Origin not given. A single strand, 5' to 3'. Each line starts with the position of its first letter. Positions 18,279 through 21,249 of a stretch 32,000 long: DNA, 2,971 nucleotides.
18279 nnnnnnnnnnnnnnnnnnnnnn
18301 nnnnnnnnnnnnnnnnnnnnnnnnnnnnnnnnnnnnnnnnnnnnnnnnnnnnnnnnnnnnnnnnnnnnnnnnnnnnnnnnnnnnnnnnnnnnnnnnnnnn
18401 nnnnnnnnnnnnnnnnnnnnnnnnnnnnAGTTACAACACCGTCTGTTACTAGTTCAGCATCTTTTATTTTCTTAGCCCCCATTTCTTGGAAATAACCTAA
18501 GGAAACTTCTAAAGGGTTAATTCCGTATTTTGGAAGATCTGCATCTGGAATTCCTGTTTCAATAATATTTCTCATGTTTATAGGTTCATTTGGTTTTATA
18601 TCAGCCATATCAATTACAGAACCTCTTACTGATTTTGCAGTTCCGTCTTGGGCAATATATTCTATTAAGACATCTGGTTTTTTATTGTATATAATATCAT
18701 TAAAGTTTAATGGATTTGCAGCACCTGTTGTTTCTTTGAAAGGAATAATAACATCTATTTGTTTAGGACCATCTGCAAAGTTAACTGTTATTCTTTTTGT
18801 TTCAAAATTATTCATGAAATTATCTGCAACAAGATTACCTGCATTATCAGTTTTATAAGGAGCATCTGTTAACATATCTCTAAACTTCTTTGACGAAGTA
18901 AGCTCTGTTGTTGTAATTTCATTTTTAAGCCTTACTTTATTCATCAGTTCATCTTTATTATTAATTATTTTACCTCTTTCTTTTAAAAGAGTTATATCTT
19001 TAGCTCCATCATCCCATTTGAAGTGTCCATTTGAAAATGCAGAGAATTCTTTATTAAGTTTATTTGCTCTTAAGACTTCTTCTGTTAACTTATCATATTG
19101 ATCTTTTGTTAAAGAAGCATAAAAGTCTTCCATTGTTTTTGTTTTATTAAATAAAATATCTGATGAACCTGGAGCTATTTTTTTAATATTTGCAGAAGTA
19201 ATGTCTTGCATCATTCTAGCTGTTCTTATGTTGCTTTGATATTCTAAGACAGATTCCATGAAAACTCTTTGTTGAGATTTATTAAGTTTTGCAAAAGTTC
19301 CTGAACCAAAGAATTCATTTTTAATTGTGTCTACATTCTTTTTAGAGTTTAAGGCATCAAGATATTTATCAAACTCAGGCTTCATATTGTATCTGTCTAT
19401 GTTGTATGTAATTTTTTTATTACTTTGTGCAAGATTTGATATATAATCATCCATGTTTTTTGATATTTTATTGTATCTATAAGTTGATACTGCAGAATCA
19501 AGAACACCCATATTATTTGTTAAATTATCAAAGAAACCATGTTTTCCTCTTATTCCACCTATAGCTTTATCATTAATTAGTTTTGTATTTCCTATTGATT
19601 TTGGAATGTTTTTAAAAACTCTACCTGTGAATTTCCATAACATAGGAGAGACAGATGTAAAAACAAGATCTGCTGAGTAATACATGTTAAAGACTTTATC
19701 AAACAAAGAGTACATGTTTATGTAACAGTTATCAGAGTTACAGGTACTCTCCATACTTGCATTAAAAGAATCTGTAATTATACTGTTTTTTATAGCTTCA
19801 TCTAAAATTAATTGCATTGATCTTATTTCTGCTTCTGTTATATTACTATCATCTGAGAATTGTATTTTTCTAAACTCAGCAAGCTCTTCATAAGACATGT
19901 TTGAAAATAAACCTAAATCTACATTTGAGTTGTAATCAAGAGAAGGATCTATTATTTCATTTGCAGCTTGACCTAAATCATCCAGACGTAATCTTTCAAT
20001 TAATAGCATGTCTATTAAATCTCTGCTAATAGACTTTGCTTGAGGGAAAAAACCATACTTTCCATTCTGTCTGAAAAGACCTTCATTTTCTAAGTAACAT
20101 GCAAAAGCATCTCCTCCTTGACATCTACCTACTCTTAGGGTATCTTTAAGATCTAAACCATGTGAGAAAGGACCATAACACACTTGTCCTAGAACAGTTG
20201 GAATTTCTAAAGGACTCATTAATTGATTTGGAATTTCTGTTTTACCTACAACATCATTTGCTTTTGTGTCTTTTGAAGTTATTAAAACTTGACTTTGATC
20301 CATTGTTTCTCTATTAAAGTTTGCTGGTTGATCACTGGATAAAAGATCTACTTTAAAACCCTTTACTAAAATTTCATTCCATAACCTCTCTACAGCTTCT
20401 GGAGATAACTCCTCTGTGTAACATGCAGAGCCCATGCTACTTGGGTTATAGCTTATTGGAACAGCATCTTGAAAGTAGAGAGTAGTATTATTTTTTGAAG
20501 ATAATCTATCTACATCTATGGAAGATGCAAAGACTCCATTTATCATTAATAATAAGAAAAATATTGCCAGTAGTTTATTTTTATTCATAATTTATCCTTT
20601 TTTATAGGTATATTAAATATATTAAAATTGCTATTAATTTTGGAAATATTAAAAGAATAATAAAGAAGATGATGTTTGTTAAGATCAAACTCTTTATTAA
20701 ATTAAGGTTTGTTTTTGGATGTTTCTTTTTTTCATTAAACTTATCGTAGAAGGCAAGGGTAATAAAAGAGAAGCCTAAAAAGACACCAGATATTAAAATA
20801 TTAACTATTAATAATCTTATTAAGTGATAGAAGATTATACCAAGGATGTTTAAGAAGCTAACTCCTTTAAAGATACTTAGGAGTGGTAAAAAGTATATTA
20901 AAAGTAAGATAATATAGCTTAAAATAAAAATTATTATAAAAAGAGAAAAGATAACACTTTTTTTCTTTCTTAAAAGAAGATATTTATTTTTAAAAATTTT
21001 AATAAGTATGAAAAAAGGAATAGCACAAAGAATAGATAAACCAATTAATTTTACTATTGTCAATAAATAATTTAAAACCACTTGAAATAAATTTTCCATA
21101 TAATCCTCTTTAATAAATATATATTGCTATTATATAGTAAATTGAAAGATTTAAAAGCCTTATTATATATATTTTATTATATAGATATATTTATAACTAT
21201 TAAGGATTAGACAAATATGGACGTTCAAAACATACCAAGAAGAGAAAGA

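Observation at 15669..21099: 1,639-aa orphan surface protein with a dedicated 165-aa polytopic membrane partner, directly downstream of the pilus locus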

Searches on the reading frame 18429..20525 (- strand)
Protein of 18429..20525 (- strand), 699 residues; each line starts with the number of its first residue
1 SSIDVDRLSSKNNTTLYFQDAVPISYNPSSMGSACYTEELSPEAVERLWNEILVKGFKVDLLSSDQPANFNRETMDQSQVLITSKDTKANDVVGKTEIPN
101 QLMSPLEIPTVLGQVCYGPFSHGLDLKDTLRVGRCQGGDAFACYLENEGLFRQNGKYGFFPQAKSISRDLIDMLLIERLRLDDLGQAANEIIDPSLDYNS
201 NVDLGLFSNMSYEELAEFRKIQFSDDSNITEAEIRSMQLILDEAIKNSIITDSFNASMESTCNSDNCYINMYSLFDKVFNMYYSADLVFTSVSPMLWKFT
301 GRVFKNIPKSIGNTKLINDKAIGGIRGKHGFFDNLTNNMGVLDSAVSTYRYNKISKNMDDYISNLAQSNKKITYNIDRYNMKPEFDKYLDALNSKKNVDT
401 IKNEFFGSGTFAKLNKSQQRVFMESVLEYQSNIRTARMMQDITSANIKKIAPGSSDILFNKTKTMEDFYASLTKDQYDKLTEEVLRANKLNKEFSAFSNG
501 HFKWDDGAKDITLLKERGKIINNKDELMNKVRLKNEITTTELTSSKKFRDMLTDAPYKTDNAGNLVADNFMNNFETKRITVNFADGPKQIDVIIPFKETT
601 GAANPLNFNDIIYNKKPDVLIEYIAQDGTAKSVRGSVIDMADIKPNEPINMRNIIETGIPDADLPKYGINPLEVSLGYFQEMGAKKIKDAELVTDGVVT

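Call 39: predict_structure(alignment_id=A4)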
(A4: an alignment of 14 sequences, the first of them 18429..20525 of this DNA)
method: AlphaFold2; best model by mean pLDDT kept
length: 699 residues; sequences in the alignment: 14
mean_pLDDT: 58.2   pTM: 0.50
mean pLDDT of the five models: 58.2, 56.6, 54.7, 53.4, 51.2
residues with pLDDT >= 90: 65; 70-90: 248; 50-70: 41; < 50: 345
segments of 3 or more residues with pLDDT < 50: 1-229, 234-327, 338-342, 554-568
pLDDT, mean of each block of 10 residues (from residue 1): 36 38 32 33 42 33 34 32 33 29 28 31 30 35 32 31 35 33 35 33 36 45 45 46 32 29 29 28 27 28 32 30 40 51 56 68 77 84 86 78 66 75 85 85 85 82 91 91 83 80 80 84 84 83 77 43 40 87 92 88 89 86 91 88 90 88 92 86 88 82
secondary structure, 60 per line:
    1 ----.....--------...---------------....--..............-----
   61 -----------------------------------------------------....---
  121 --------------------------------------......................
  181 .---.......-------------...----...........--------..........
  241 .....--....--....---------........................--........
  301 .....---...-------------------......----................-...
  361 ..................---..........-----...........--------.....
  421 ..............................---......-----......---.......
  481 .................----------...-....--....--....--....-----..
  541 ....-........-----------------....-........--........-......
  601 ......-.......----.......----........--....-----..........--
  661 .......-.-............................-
elements in order (helices of 4 or more, strands of 3 or more residues): H5-9 E36-39 H42-55 E114-117 H159-181 H185-191 H212-222 H231-245 E248-251 E254-257 H267-290 H293-305 H331-336 H341-356 H358-378 H382-391 H397-407 H416-450 H454-459 H465-470 H474-497 H512-515 E518-521 E524-527 E530-533 E539-541 H546-553 E576-583 E586-593 E595-606 H608-614 E619-625 E630-634 E649-658 H661-667 H671-698

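Call 43: fold_search(model_id=the predicted structure, library=pdb)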
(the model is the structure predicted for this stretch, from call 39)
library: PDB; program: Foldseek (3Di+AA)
matches with E <= 10: 59; with E <= 0.001: 0
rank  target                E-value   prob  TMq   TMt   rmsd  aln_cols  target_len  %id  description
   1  5afq_B                1.8e+00  0.08  0.11  0.16  22.5       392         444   11  Crystal structure of RPC62 - RPC32 beta (released 2015-10-07)
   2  2d4y_B                2.1e+00  0.02  0.07  0.10  25.8       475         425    7  Crystal structure of a 49K fragment of HAP1 (FlgK) (released 2006-11-14)
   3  8fbj                  2.4e+00  0.04  0.07  0.12  19.7       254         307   16  Improving the secretion of designed protein assemblies through negative design of cryptic transmembrane domains (released 2023-03-22)
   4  1tza_A                3.9e+00  0.02  0.03  0.11  16.2        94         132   13  X-ray structure of Northeast Structural Genomics Consortium target SoR45 (released 2004-07-27)
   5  2d2q_A                4.1e+00  0.08  0.05  0.10  18.3        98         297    8  Crystal structure of the dimerized radixin FERM domain (released 2006-04-18)
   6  3p8c_B                4.1e+00  0.02  0.09  0.07  20.9       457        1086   10  Structure and Control of the Actin Regulatory WAVE Complex (released 2010-12-01)
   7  8ciu                  4.5e+00  0.11  0.05  0.09  17.9        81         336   10  The FERM domain of human moesin mutant H288A (released 2023-03-01)
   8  9bnd_A                4.5e+00  0.03  0.07  0.07  15.4       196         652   11  SARS-CoV-2 spike HexaPro protein in complex with T0A trimeric antagonist (released 2025-08-27)
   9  6lwt_A                4.7e+00  0.06  0.05  0.14  17.2        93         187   13  Crystal structure of Staphylococcal Superantigen-Like protein 10 (released 2021-02-10)
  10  1a14_L                4.7e+00  0.03  0.04  0.15  15.1        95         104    9  COMPLEX BETWEEN NC10 ANTI-INFLUENZA VIRUS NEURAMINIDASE SINGLE CHAIN ANTIBODY WITH A 5 RESIDUE LINKER AND INFLUENZA VI (released 1998-05-13)
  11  2r61_A                4.9e+00  0.06  0.05  0.12  15.9       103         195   18  Crystal structure of the Staphylococcal superantigen-like protein SSL5 in complex with sialyl-Lewis X at pH 7.4 (released 2007-11-27)
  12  2z8l_A                5.1e+00  0.08  0.06  0.16  14.4        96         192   20  Crystal Structure of the Staphylococcal superantigen-like protein SSL5 at pH 4.6 complexed with sialyl Lewis X (released 2007-11-27)
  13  1yn5_A                5.4e+00  0.05  0.05  0.20  16.7       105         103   14  Crystal Structures of EAP Domains from Staphylococcus aureus Reveal an Unexpected Homology to Bacterial Superantigens (released 2005-03-01)
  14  9ifx_A                5.6e+00  0.10  0.09  0.12  14.9       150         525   11  Beta-hairpin macrocyclic peptide in complex with STAT1 (released 2026-02-18)
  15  6c70_A                5.6e+00  0.02  0.09  0.13  22.7       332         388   11  Cryo-EM structure of Orco (released 2018-08-22)
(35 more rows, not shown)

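Call 65: fold_search(model_id=the predicted structure, library=viral)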
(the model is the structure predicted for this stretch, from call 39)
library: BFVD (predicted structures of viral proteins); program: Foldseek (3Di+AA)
matches with E <= 10: 46; with E <= 0.001: 0
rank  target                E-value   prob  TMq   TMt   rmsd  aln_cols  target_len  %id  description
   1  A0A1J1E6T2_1          6.3e-02  0.14  0.08  0.05  39.9       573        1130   13  (no name in the UniProt tables at hand)
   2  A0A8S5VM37            4.2e-01  0.28  0.05  0.04  13.0       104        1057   15  (no name in the UniProt tables at hand)
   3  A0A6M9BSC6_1          4.4e-01  0.07  0.09  0.09  30.6       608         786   11  Genome polyprotein [Ginkgo biloba picorna-like virus]
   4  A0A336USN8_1          6.0e-01  0.06  0.08  0.06  39.3       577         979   10  Polyprotein (Fragment) [Paroligolophus agrestis posalike virus 1]
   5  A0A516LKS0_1          8.8e-01  0.05  0.08  0.05  37.4       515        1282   12  (no name in the UniProt tables at hand)
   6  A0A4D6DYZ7            9.2e-01  0.05  0.06  0.11  32.7       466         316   11  Uncharacterized protein [Escherichia phage Sortsne]
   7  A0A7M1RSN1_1          1.0e+00  0.06  0.08  0.07  20.2       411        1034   12  Uncharacterized protein [uncultured phage cr124_1]
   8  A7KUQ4                1.2e+00  0.02  0.07  0.06  36.4       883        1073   10  (no name in the UniProt tables at hand)
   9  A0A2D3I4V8            1.6e+00  0.08  0.07  0.10  40.6       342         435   13  ORF1172 [White spot syndrome virus]
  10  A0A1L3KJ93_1          1.7e+00  0.02  0.07  0.05  37.5       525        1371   12  Genome polyprotein (Fragment) [Sanxia picorna-like virus 7]
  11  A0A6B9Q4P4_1          2.0e+00  0.02  0.06  0.04  36.7       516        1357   10  Genome polyprotein [Plasmopara viticola lesion associated iflavirus 1]
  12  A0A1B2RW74            2.3e+00  0.02  0.08  0.08  44.4       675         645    9  VP2 [Sparus aurata polyomavirus 1]
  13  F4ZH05                2.4e+00  0.03  0.07  0.11  30.1       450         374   12  (no name in the UniProt tables at hand)
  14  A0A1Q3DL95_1          2.5e+00  0.03  0.08  0.07  30.1       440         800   12  Capsid protein [Chionoecetes opilio bacilliform virus]
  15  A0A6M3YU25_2          2.5e+00  0.02  0.08  0.06  29.5       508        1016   12  Genome polyprotein [Picornavirales sp.]
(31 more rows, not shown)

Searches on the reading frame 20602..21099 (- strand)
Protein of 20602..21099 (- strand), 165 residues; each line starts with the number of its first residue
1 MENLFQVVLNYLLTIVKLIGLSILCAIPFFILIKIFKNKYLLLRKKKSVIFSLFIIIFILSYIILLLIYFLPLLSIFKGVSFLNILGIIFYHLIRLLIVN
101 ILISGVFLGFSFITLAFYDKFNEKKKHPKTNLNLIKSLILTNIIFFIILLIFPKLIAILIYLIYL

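Call 5: search_protein_families(library=pfam, proteins=[window:20602-21099:-], max_evalue=0.1)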
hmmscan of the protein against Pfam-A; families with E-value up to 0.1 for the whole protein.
window:20602-21099:- (165 aa): 1 family
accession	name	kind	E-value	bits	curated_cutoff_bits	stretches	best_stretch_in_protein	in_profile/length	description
PF11190.13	DUF2976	-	0.012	15.9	28.2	1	3-71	14-80/87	Protein of unknown function (DUF2976)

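Call 8: search_protein_families(library=ncbifam, proteins=[window:20602-21099:-], max_evalue=0.1)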
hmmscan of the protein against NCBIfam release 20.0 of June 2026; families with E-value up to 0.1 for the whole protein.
window:20602-21099:- (165 aa): 0 families

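Call 87: search_protein_families(library=phrogs, proteins=[window:20602-21099:-], max_evalue=0.01)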
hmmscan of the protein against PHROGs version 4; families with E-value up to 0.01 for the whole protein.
window:20602-21099:- (165 aa): 0 families
